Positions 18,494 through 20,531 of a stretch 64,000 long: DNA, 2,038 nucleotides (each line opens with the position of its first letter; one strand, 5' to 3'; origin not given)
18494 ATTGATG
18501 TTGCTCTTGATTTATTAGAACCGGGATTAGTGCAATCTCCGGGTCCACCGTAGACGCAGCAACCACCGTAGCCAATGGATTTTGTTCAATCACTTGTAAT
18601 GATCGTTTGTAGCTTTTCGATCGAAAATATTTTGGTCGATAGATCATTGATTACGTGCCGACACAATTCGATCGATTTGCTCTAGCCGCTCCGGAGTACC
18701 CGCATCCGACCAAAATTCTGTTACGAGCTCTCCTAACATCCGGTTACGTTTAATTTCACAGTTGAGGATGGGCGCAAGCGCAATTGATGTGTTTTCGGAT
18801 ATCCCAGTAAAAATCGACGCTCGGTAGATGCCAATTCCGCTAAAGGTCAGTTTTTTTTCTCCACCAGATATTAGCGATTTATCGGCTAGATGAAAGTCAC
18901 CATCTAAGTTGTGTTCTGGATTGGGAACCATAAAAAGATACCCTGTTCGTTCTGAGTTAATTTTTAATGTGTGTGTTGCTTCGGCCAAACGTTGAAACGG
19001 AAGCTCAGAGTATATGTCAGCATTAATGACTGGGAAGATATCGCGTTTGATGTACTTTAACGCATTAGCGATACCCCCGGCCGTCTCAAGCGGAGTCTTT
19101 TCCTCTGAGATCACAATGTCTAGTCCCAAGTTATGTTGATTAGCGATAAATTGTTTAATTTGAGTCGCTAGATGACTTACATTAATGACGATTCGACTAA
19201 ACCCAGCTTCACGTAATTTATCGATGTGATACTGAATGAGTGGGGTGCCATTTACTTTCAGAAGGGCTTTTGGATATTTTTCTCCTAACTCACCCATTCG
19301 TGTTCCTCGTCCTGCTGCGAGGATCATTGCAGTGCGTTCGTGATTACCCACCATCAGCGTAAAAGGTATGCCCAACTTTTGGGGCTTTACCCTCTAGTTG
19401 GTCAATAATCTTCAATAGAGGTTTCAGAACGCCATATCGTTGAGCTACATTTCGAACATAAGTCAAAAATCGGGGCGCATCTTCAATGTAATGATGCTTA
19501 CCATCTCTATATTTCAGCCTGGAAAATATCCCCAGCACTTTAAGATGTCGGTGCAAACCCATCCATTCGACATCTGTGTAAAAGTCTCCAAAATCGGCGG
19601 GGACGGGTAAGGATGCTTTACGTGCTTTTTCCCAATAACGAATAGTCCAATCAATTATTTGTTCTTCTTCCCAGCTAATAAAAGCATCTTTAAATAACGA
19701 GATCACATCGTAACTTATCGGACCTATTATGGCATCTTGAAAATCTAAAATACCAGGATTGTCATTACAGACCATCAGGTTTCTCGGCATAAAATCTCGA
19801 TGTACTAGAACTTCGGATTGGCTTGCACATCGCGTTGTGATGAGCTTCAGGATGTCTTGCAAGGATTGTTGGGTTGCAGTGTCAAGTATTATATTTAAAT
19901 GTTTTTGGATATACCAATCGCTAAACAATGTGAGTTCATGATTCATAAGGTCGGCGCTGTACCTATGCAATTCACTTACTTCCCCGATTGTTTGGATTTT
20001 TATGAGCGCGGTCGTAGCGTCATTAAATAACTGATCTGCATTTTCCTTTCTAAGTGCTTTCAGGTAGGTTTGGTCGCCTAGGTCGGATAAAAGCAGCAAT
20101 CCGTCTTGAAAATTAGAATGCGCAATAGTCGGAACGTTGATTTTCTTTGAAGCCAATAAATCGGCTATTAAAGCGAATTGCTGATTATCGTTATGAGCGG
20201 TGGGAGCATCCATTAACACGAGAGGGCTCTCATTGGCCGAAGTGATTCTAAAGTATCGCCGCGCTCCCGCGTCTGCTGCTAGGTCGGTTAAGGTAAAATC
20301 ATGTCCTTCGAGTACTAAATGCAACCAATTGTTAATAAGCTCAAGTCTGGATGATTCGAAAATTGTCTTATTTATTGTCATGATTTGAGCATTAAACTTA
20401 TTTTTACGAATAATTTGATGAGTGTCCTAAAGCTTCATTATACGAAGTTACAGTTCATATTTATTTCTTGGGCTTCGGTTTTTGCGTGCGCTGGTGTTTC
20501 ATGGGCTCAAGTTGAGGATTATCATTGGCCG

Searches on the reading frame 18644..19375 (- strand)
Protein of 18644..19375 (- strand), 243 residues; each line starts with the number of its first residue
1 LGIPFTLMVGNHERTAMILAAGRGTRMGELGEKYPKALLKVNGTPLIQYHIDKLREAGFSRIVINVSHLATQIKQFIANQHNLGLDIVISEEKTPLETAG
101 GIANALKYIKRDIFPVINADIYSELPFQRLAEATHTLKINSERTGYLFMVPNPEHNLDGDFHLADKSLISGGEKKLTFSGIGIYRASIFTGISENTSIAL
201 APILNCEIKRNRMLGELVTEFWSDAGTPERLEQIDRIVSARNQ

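Call 39: search_protein_families(library=pfam, proteins=[window:18644-19375:-], max_evalue=0.00001)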
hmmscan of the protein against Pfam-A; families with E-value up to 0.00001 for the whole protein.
window:18644-19375:- (243 aa): 2 families
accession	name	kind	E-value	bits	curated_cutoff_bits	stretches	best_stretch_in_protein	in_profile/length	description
PF00483.29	NTP_transferase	-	7.8e-18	65.4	21.2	1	16-137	2-127/245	Nucleotidyl transferase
PF12804.13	NTP_transf_3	-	6.4e-17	62.6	27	1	16-121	1-96/160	MobA-like NTP transferase domain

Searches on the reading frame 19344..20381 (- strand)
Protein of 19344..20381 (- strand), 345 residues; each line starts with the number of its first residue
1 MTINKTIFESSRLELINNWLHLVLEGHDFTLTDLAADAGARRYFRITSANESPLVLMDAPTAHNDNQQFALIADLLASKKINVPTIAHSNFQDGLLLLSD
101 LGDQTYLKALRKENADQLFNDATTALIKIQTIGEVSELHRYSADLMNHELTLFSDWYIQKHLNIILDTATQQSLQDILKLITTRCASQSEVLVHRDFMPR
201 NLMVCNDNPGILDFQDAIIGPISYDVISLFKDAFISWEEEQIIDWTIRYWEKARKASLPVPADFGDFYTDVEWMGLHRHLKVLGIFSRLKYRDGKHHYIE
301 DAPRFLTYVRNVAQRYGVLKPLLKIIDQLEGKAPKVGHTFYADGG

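Call 39: search_protein_families(library=pfam, proteins=[window:19344-20381:-], max_evalue=0.00001)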
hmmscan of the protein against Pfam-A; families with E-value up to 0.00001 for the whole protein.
window:19344-20381:- (345 aa): 1 family
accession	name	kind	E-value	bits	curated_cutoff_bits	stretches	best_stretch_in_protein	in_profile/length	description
PF01636.29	APH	-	1e-23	84.8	23.2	1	31-249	2-228/239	Phosphotransferase enzyme family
